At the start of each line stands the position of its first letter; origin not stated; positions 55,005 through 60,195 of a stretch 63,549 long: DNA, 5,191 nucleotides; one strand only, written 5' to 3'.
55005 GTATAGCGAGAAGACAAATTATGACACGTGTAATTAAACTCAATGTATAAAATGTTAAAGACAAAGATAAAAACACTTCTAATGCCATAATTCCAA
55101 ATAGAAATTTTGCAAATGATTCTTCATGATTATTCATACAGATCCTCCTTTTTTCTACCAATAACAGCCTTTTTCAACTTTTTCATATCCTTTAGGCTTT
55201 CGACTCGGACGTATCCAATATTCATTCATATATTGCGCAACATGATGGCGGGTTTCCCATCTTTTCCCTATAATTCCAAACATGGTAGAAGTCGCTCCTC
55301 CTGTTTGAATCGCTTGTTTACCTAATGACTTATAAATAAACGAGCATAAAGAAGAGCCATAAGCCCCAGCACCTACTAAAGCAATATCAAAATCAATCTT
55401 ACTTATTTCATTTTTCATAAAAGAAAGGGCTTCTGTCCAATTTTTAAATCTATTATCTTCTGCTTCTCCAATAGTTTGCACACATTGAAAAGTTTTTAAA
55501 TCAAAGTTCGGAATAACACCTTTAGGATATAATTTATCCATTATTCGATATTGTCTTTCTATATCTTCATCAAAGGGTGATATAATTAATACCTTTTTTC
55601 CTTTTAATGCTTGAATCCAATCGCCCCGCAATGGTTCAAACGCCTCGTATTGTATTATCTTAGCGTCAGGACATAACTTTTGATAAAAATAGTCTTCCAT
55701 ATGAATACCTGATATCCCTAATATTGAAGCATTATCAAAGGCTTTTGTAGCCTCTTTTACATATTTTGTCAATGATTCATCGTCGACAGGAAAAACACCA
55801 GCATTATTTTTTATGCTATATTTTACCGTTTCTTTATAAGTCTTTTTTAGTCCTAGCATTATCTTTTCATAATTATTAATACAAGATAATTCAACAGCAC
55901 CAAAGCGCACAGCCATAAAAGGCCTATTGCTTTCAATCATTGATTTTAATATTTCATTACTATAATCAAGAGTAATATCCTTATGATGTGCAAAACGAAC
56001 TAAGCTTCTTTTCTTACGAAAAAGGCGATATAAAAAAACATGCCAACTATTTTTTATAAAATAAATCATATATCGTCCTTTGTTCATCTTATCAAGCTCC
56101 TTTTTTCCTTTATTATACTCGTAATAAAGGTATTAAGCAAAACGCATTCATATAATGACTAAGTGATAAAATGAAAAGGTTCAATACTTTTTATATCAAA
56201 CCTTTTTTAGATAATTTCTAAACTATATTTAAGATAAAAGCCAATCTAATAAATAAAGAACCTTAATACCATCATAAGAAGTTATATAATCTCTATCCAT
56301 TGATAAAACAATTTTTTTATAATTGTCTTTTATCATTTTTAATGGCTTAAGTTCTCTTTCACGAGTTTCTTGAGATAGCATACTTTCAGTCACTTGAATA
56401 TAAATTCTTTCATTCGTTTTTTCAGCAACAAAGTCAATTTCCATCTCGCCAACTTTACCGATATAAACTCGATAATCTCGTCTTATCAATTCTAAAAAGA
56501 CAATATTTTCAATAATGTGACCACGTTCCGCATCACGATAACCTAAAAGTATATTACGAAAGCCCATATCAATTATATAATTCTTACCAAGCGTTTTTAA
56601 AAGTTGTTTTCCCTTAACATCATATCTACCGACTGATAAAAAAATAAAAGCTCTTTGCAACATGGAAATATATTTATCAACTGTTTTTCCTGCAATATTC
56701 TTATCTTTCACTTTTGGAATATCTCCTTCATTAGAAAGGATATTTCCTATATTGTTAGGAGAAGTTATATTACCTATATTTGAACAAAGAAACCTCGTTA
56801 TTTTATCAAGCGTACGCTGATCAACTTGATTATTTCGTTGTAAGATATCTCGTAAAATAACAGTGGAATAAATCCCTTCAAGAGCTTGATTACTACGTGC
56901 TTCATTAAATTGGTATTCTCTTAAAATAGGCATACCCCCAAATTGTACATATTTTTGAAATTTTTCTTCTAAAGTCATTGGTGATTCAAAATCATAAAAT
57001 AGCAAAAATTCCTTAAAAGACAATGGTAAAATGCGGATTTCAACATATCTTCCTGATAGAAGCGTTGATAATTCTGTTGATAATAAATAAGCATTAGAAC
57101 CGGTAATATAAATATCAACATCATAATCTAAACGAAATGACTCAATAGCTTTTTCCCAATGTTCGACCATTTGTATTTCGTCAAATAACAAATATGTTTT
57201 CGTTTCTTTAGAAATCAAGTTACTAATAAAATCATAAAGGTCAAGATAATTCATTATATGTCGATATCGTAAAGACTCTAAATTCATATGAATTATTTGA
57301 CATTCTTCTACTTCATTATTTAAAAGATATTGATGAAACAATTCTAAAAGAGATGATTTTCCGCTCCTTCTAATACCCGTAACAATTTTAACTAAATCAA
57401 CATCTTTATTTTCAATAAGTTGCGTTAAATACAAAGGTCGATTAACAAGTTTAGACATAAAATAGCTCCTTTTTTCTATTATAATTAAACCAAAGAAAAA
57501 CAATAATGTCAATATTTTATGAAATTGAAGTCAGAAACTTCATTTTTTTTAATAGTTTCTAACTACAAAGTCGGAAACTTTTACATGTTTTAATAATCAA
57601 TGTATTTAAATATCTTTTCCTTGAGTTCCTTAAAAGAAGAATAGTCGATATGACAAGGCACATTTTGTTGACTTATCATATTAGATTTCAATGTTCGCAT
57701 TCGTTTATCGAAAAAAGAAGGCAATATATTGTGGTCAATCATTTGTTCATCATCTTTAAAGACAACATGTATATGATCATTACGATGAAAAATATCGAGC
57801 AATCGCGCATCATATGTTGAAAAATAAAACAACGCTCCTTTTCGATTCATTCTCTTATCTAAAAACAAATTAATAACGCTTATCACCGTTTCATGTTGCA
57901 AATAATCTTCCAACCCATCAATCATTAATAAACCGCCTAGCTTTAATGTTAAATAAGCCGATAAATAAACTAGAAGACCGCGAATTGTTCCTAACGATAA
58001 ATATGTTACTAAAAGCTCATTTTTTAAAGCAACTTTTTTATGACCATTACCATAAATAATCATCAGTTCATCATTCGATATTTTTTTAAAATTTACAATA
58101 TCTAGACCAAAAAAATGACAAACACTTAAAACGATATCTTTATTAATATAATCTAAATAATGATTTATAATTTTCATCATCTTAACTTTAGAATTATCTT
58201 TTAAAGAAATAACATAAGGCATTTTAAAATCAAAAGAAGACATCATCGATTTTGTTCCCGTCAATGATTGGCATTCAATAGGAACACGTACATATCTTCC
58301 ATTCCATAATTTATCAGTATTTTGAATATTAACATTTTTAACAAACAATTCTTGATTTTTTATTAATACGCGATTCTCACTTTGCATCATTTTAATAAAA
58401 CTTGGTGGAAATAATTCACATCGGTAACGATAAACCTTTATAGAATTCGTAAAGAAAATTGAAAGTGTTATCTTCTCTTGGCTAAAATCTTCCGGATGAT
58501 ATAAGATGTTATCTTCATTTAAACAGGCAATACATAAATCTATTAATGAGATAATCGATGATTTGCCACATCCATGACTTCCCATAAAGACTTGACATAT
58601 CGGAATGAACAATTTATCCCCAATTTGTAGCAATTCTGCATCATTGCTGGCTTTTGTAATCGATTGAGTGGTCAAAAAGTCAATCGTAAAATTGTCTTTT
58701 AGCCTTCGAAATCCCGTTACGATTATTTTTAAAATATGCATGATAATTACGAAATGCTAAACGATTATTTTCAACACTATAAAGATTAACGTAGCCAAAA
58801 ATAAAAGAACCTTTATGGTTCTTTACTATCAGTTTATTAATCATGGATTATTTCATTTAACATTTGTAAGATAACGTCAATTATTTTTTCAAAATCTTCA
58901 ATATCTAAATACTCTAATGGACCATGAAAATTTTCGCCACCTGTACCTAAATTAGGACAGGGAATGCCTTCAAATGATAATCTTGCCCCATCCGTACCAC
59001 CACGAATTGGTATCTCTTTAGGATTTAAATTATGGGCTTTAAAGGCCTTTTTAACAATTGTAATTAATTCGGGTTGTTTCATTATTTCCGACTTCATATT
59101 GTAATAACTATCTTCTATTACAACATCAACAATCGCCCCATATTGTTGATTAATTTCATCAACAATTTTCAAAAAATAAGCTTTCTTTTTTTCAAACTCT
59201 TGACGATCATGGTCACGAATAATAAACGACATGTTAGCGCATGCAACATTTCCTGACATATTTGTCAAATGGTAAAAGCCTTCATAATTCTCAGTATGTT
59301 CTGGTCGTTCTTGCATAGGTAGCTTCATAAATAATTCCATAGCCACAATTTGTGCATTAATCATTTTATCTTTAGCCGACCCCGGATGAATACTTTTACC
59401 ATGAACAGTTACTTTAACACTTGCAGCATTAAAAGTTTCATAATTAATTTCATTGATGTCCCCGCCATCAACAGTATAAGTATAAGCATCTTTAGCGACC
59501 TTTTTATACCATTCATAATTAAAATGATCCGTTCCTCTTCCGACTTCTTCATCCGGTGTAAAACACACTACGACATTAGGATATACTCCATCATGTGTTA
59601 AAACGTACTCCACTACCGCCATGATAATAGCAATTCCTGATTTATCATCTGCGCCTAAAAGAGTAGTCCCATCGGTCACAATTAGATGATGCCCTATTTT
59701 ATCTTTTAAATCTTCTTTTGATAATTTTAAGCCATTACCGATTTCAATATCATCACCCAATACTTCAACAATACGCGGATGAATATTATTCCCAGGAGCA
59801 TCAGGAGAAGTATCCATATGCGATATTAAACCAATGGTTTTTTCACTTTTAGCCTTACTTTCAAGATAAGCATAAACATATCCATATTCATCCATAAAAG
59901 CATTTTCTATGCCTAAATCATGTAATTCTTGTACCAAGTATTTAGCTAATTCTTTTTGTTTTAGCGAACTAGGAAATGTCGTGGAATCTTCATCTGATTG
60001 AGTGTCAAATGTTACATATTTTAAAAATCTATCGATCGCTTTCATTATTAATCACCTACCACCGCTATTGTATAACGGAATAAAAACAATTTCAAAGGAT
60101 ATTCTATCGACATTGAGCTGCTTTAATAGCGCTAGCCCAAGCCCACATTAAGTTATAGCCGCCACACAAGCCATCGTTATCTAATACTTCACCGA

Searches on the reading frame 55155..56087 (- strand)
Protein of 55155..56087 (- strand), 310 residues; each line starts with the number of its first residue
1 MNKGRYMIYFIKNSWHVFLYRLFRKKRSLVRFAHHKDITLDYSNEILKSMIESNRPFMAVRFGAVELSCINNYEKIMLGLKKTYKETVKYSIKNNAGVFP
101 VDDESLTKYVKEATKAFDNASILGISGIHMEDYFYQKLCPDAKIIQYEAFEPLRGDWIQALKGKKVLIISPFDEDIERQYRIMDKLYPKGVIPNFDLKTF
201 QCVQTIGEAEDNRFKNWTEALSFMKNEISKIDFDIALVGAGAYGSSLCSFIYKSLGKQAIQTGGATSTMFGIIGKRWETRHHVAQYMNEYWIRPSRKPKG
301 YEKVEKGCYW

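Call 46: search_protein_families(library=ncbifam, proteins=[window:55155-56087:-], max_evalue=0.00001)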
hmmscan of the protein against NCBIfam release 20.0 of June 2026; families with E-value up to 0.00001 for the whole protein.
window:55155-56087:- (310 aa): 1 family
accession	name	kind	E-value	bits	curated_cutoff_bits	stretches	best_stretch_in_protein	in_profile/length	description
NF040628.1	GT-D_rel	domain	5.7e-08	32.6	75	0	48-269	12-217/223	GT-D fold domain-containing glycosyltransferase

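Call 47: search_protein_families(library=padloc, proteins=[window:55155-56087:-], max_evalue=0.01)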
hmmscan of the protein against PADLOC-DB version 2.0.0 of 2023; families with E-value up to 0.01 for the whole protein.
window:55155-56087:- (310 aa): 1 family
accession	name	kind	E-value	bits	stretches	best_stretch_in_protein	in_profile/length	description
PDLC01719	typeIV_Cas6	-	3.5e-05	21.3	1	219-277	182-242/255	Cas6_8_IVD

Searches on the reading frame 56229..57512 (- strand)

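Call 46: search_protein_families(library=ncbifam, proteins=[window:56229-57512:-], max_evalue=0.00001)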
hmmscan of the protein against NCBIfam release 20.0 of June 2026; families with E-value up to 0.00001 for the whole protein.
window:56229-57512:- (427 aa): 0 families

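Call 47: search_protein_families(library=padloc, proteins=[window:56229-57512:-], max_evalue=0.01)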
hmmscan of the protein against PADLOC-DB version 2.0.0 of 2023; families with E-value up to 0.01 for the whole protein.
window:56229-57512:- (427 aa): 8 families
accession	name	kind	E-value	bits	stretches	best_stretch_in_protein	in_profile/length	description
PDLC04787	PDC-S01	-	4e-150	498.3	1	17-426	4-407/412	-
PDLC04789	PDC-S01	-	7.8e-33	112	1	36-368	14-332/375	-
PDLC04791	PDC-S01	-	1e-22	78.4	1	36-399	16-371/395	-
PDLC04786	PDC-S01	-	9.5e-18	62.1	2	43-176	24-160/439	-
PDLC04790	PDC-S01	-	4e-17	60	1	18-400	7-388/422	-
PDLC04792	PDC-S01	-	2.8e-09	34.1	1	43-176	23-158/452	-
PDLC04788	PDC-S01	-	1.5e-08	32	1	43-371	23-377/448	-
PDLC04164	AriA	-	0.00015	19.4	1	40-119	28-104/253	-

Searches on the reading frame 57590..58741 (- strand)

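Call 3: search_protein_families(library=pfam, proteins=[window:57590-58741:-], max_evalue=0.1)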
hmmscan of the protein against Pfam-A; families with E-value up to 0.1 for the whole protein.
window:57590-58741:- (383 aa): 3 families
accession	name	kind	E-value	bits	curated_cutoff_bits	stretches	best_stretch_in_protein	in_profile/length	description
PF13304.12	AAA_21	-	8.7e-05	23.2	27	1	243-299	233-287/304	AAA domain, putative AbiEii toxin, Type IV TA system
PF13175.12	AAA_15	-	0.0023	18.1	32.1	1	1-115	1-92/374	AAA ATPase domain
PF23446.1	LysM1_NFP_LYK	-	0.051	14.9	36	0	136-158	36-58/60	NFP/LYK LysM1 domain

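Call 4: search_protein_families(library=padloc, proteins=[window:57590-58741:-], max_evalue=0.1)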
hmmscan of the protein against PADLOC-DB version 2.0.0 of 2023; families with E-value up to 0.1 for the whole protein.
window:57590-58741:- (383 aa): 5 families
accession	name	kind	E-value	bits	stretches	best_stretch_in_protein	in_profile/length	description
PDLC02335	AbiLi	-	3e-20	70.5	1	3-333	50-255/326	AbiLi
PDLC02979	AriA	-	0.00021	19.2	1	1-115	1-58/373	-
PDLC02980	AriA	-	0.00053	18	1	241-303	231-291/304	-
PDLC03859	LmuB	-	0.00094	16.5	1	51-142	28-118/611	-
PDLC03862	LmuB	-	0.0091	12.4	0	3-70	9-50/643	-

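Call 5: search_protein_families(library=ncbifam, proteins=[window:57590-58741:-], max_evalue=0.1)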
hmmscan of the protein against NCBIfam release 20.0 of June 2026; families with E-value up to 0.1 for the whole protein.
window:57590-58741:- (383 aa): 0 families

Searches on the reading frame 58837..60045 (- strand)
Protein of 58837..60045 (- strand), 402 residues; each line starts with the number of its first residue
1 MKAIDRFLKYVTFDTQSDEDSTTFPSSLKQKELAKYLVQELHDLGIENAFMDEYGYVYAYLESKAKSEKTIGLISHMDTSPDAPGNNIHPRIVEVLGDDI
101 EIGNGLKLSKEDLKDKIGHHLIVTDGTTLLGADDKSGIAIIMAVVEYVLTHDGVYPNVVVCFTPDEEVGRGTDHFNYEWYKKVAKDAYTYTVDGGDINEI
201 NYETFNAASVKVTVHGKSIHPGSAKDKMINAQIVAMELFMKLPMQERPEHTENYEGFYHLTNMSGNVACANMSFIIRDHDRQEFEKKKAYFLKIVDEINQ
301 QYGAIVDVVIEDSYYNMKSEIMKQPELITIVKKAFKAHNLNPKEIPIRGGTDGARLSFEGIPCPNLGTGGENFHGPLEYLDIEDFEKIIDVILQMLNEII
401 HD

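Call 15: search_protein_families(library=ncbifam, proteins=[window:58837-60045:-], max_evalue=0.001)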
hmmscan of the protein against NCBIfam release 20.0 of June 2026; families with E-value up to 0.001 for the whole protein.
window:58837-60045:- (402 aa): 21 families
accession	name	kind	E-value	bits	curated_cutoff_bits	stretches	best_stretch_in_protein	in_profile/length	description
NF003976.0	PRK05469.1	subfamily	2.5e-147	491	255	1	2-397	4-403/409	tripeptide aminopeptidase PepT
NF009920.0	PRK13381.1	subfamily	1.2e-117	393.2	293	1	2-399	8-408/412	peptidase T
TIGR01882.1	peptidase-T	equivalog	3.4e-117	391.8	285.75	1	3-397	5-404/410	peptidase T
TIGR01883.1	PepT-like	hypoth_equivalog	9.9e-35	120.2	274.25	1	116-395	83-359/361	peptidase T-like protein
NF006399.0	PRK08651.1-2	equivalog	5.1e-18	65.3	381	2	132-225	107-197/405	succinyl-diaminopimelate desuccinylase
NF006400.0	PRK08651.1-3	equivalog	2.1e-11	43.3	374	1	132-399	122-406/410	succinyl-diaminopimelate desuccinylase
NF010589.0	PRK13983.1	equivalog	1.5e-10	40.6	333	1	293-397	303-407/409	M20 family metallo-hydrolase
NF005602.0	PRK07338.1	equivalog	1.1e-09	37.3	357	1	132-386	130-386/409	hydrolase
NF004788.0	PRK06133.1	subfamily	2.9e-09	36.4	349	1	132-233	142-243/417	glutamate carboxypeptidase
NF006326.0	PRK08554.1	equivalog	5.2e-09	35.4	354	0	326-399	371-444/446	peptidase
TIGR01893.1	aa-his-dipept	subfamily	2.5e-07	29.8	343.75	1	110-179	87-153/478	beta-Ala-His dipeptidase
TIGR01900.1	dapE-gram_pos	equivalog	3.8e-07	29.3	304.2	1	64-395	53-349/351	succinyl-diaminopimelate desuccinylase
NF006365.0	PRK08588.1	subfamily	3.5e-06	26.6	289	1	132-400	104-381/383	succinyl-diaminopimelate desuccinylase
NF003367.0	PRK04443.1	equivalog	1.3e-05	24.7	363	0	27-81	23-73/349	[LysW]-lysine hydrolase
NF006771.0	PRK09290.1-5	subfamily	2.3e-05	23.1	399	0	27-83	33-88/413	allantoate amidohydrolase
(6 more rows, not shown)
